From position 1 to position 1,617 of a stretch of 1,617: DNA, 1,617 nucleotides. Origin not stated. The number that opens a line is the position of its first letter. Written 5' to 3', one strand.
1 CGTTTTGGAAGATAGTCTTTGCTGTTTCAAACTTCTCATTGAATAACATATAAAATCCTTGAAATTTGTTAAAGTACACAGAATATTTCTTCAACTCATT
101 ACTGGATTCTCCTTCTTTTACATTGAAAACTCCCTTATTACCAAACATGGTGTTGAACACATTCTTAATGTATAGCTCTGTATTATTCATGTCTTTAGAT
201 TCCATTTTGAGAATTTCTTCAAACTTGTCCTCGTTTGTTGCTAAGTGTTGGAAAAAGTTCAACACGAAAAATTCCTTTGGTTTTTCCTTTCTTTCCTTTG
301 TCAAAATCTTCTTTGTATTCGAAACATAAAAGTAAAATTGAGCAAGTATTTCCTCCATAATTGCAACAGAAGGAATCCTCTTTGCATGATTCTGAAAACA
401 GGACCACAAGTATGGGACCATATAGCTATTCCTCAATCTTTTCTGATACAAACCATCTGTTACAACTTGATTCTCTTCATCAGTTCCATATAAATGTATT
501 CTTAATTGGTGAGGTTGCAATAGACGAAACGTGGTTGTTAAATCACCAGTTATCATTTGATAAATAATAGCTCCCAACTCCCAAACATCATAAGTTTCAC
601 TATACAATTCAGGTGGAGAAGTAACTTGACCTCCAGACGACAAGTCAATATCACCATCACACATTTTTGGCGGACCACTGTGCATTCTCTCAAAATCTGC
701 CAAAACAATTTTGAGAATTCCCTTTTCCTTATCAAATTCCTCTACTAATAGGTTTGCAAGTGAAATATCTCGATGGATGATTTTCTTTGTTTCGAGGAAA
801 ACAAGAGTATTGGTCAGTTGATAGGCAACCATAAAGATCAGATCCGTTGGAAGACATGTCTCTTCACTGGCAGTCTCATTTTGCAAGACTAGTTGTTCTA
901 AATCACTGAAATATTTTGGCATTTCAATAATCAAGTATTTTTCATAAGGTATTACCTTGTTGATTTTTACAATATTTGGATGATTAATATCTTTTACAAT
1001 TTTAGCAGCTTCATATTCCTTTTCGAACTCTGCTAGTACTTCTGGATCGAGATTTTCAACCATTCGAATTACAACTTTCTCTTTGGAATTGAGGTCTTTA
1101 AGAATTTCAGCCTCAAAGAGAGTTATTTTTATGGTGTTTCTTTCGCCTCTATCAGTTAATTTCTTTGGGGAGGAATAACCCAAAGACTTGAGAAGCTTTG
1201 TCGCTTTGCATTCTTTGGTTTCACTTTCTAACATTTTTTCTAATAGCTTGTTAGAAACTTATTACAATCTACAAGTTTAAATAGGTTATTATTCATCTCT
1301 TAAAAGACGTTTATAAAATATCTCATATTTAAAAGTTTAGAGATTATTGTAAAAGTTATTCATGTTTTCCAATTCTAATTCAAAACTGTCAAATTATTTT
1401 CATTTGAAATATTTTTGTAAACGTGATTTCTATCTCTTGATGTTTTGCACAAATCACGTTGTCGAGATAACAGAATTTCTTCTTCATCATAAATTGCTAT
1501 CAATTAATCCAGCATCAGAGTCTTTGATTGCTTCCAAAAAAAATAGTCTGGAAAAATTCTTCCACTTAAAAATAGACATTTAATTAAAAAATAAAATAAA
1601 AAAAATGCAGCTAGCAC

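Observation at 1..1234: Large kinase gene missing from the ORF track because it lacks an in-window stop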

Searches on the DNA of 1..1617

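Call 28: search_rna_families(source=window, threshold=evalue, max_evalue=1)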
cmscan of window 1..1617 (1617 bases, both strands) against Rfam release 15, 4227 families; matches with E-value up to 1: 1.
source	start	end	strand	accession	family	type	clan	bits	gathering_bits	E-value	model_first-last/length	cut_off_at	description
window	1088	1191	+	RF00425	SNORA18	Gene; snRNA; snoRNA; HACA-box;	CL00038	25.1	70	0.11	1-132/132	no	Small nucleolar RNA SNORA18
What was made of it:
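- Tried and rejected: The only Rfam match is far below threshold (SNORA18, 25 against 70 bits, call 28).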

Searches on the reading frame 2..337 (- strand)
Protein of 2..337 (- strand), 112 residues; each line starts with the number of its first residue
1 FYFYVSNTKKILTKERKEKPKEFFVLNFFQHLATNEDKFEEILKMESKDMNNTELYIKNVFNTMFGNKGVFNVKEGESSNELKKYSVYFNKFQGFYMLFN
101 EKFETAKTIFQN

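Call 51: search_protein_families(library=pfam, proteins=[window:2-337:-], max_evalue=10)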
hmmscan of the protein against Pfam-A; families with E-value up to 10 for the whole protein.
seq(112 aa): 0 families
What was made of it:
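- Tried and rejected: Pfam on the tail alone found nothing (call 51).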

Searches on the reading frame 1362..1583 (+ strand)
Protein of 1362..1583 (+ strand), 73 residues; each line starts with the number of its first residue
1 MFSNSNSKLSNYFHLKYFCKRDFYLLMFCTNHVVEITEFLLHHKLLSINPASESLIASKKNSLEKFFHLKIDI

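Call 20: search_protein_families(library=pfam, proteins=[window:1362-1583:+], max_evalue=1)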
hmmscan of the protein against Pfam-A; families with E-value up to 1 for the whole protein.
window:1362-1583:+ (73 aa): 3 families
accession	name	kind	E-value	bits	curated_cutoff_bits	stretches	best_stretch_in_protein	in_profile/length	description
PF19638.4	DUF6141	-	0.029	14.6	27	1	13-52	57-96/164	Family of unknown function (DUF6141)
PF22834.3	Polo_box_4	-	0.03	15.3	27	1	42-71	17-46/85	Polo box domain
PF09902.14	DUF2129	-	0.075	13.5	22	1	6-37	14-45/70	Uncharacterized protein conserved in bacteria (DUF2129)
